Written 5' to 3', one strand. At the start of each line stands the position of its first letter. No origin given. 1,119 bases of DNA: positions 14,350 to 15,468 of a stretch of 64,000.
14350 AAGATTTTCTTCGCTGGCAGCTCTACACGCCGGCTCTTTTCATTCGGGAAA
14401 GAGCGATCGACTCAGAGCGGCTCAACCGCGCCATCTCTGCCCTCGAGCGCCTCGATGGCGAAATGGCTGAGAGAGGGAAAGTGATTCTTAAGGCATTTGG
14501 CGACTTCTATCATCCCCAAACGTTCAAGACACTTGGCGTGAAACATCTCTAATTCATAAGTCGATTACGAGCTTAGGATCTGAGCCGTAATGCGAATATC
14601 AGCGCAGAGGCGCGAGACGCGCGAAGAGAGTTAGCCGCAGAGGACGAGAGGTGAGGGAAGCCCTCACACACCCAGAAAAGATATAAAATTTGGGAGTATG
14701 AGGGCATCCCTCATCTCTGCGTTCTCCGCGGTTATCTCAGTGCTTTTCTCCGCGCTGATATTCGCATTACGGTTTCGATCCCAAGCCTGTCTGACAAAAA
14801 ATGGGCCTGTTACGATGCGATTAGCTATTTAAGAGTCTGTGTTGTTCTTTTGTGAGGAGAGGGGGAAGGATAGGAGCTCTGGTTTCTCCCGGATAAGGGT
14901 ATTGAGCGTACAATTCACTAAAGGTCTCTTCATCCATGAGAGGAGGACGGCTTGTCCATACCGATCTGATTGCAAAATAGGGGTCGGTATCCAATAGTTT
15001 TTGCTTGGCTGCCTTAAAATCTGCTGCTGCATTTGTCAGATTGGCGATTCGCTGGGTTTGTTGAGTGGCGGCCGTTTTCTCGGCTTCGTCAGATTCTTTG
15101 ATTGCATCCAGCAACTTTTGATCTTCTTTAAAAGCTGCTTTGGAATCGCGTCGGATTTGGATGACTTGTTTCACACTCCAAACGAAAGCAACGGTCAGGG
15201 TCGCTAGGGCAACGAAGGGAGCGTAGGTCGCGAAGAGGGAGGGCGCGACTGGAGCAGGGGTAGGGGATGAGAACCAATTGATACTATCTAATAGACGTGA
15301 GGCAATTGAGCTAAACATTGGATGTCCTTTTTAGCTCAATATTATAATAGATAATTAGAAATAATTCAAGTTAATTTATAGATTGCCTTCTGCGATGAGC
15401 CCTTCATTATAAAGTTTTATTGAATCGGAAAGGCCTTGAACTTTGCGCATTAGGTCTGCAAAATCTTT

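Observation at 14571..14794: R2: four copies of a ~190-220-bp full-length palindrome placed at gene 3' ends, one with a swapped core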

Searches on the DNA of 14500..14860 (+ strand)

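Call 69: search_rna_families(source=window, start=14500, end=14860, threshold=evalue, max_evalue=1)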
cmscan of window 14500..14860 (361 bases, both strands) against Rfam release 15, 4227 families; matches with E-value up to 1: 9.
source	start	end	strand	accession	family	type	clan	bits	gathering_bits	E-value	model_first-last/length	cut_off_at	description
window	14628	14738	-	RF03828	MIR831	Gene; miRNA;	-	30.2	100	0.00019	1-181/181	no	MIR831 microRNA precursor family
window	14644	14722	+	RF03450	MIR1513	Gene; miRNA;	-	28.6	95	0.0012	1-91/91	no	MIR1513 microRNA precursor family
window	14640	14726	-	RF03880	mir-1684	Gene; miRNA;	-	28.5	60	0.00085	1-87/87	no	mir-1684 microRNA precursor family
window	14647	14718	+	RF04275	mir-2733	Gene; miRNA;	CL00142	27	72.9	0.0021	1-81/81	no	mir-2733 microRNA precursor family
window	14639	14727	-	RF04244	MIR169_6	Gene; miRNA;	CL00098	26.7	54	0.0013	1-99/99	no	MIR169_6 microRNA precursor family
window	14648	14717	-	RF04176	mir-3149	Gene; miRNA;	-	24.1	100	0.024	1-83/83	no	mir-3149 microRNA precursor family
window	14645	14722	+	RF01013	mir-577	Gene; miRNA;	-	23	100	0.049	1-86/86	no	mir-577 microRNA precursor family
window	14635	14731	-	RF03283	mir-1010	Gene; miRNA;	-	19.9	70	0.092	1-93/93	no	mir-1010 microRNA precursor family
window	14635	14729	+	RF00908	MIR529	Gene; miRNA;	-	18.3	75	0.12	1-131/131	no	MIR529 microRNA precursor family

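Call 71: search_dna_similar(query=window:14560-14800:+, collection=plasmids, mode=distant, max_evalue=0.01, max_rows=10)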
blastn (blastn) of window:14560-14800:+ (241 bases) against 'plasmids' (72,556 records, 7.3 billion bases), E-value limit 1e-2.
No match.

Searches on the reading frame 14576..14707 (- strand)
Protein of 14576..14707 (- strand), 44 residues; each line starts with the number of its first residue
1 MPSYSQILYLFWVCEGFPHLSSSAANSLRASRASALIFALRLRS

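Call 88: find_homologous_proteins(query=A4, max_evalue=10)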
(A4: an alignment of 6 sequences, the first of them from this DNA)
Query A4 (6 sequences): 1749 candidates shared short words with the query, none scored E <= 10.
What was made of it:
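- Tried and rejected: The alignment query returned nothing with E of 10 or below (call 88).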

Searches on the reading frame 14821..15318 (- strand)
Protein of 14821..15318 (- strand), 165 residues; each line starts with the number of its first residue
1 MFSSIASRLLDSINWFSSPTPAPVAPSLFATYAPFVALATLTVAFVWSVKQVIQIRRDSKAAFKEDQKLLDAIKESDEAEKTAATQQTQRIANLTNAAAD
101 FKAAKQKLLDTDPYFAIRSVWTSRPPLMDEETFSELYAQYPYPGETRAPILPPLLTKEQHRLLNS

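Call 11: search_protein_families(library=pfam, proteins=[window:14821-15318:-])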
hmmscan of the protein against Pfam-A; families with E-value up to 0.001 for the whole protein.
window:14821-15318:- (165 aa): 0 families

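Call 64: find_encoding_contigs(protein=window:14821-15318:-, flank=8000, max_places=4)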
Protein window:14821-15318:- (165 aa): 4 contigs read that carry it; 3 places shown.
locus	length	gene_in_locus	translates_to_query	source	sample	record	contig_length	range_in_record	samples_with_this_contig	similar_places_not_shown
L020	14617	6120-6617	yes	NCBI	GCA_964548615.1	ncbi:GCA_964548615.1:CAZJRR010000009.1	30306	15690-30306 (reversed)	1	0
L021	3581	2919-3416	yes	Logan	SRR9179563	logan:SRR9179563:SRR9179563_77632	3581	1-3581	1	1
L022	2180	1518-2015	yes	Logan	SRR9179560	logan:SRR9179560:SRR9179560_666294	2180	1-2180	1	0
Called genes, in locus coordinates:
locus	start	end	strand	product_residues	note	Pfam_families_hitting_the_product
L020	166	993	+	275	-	-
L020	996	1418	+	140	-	PF07719:TPR_2 (faint), PF07720:TPR_3 (weak)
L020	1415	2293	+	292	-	-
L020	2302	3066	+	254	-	-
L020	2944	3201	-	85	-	-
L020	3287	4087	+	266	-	PF02405:MlaE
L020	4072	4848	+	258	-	PF00005:ABC_tran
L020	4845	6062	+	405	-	PF02470:MlaD, PF28544:Helical_needle (faint)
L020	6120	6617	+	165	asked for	-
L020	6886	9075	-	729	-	-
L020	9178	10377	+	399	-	PF05977:MFS_3, PF12832:MFS_1_like (weak), PF07690:MFS_1, PF06779:MFS_4, PF07690:MFS_1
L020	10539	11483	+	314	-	PF13529:Peptidase_C39_2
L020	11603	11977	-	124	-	PF04020:Phage_holin_4_2 (weak)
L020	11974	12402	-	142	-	PF04020:Phage_holin_4_2 (weak)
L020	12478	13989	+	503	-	PF00496:SBP_bac_5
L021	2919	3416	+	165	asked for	-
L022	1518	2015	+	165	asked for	-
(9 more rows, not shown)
